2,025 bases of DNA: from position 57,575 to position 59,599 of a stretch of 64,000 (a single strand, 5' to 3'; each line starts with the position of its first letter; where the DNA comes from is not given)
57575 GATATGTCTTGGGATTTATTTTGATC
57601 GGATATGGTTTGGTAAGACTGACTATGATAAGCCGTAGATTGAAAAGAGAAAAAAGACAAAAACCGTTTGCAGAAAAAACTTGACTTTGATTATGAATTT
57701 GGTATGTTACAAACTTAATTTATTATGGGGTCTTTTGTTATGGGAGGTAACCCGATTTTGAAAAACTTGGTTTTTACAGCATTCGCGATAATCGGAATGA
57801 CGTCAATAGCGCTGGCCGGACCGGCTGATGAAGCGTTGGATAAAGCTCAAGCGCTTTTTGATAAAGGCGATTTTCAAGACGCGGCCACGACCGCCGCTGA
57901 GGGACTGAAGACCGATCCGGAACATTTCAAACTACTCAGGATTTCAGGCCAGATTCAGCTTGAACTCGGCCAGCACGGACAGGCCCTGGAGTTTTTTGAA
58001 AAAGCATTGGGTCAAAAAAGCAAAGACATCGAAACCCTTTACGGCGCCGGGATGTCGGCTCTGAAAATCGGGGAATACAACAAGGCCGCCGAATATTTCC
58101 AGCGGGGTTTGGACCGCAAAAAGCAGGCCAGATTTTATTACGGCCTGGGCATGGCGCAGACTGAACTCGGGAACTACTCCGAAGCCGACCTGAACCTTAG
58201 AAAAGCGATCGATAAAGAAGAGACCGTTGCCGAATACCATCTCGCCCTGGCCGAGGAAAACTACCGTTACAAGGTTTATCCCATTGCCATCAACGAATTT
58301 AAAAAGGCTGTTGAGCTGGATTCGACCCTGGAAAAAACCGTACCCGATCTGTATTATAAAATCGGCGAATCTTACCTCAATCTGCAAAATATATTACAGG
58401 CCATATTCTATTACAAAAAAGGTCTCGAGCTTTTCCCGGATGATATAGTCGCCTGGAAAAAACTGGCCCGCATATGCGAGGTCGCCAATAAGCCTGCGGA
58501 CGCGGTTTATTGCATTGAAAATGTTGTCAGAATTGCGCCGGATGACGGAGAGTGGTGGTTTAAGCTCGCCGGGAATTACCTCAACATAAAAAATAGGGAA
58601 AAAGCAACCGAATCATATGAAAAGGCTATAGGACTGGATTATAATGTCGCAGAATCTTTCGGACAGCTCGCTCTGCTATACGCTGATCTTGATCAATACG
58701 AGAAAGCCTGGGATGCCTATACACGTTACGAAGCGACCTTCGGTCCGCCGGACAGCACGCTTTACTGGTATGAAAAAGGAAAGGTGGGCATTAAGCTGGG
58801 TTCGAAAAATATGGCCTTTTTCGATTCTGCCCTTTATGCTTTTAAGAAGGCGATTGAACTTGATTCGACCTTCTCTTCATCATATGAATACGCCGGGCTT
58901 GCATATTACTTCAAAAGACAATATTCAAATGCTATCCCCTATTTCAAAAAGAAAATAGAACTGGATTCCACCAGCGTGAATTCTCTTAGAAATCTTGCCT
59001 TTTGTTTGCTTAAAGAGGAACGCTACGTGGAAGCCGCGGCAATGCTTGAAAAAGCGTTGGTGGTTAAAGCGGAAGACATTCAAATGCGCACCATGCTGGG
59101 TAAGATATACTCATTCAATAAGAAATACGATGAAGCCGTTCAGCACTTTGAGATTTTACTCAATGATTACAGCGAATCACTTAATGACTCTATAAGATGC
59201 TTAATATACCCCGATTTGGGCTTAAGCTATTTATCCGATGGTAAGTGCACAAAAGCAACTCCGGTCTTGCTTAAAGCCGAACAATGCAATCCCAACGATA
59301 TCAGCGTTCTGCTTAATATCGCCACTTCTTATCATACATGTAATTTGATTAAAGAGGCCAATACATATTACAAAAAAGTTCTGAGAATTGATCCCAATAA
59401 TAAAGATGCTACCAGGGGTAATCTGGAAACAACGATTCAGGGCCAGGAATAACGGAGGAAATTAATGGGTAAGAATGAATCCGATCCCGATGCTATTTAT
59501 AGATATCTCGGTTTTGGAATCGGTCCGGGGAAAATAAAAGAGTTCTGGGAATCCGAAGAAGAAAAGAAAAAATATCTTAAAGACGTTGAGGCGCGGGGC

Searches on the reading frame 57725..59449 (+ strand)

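Call 71: search_protein_families(library=pfam, proteins=[window:57725-59449:+], max_evalue=0.000001)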
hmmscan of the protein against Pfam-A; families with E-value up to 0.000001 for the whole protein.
window:57725-59449:+ (575 aa): 16 families
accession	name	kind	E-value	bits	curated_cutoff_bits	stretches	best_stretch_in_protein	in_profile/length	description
PF07719.23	TPR_2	-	1.2e-44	147.2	27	0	207-240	1-34/34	Tetratricopeptide repeat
PF00515.34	TPR_1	-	1e-42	142.7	27.8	0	208-240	2-34/34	Tetratricopeptide repeat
PF13181.12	TPR_8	-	3.3e-37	123.9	25.7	0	208-240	2-34/34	Tetratricopeptide repeat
PF13428.12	TPR_14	-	1.1e-31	106.4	23.5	0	207-250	1-44/44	Tetratricopeptide repeat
PF13432.12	TPR_16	-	1.2e-31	109.2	32.7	1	38-101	1-64/65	Tetratricopeptide repeat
PF14559.12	TPR_19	-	6.3e-28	97.3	25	0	398-461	5-68/68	Tetratricopeptide repeat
PF13431.12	TPR_17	-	5.6e-25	85.9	24.4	0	229-261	1-33/34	Tetratricopeptide repeat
PF13424.12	TPR_12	-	8e-25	87.3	30.1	0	419-476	4-69/77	Tetratricopeptide repeat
PF13414.12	TPR_11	-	1e-19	70.4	26.8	0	367-395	11-39/42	TPR repeat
PF23914.1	TPR_CcmH_CycH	-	4.2e-19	69.4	42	0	234-343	43-155/158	Cytochrome c-type biogenesis protein H TPR domain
PF12895.13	ANAPC3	-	9.5e-19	67.9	27.2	0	366-444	5-82/82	Anaphase-promoting complex, cyclosome, subunit 3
PF13176.12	TPR_7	-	1.1e-17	63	27.9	0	457-479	4-26/36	Tetratricopeptide repeat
PF13174.12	TPR_6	-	4e-15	55.8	26.3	0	457-485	5-33/33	Tetratricopeptide repeat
PF13371.12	TPR_9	-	3.8e-12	46.5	35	0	47-99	8-60/73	Tetratricopeptide repeat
PF13374.12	TPR_10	-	2.2e-10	40.6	27.5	0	527-555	3-31/42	Tetratricopeptide repeat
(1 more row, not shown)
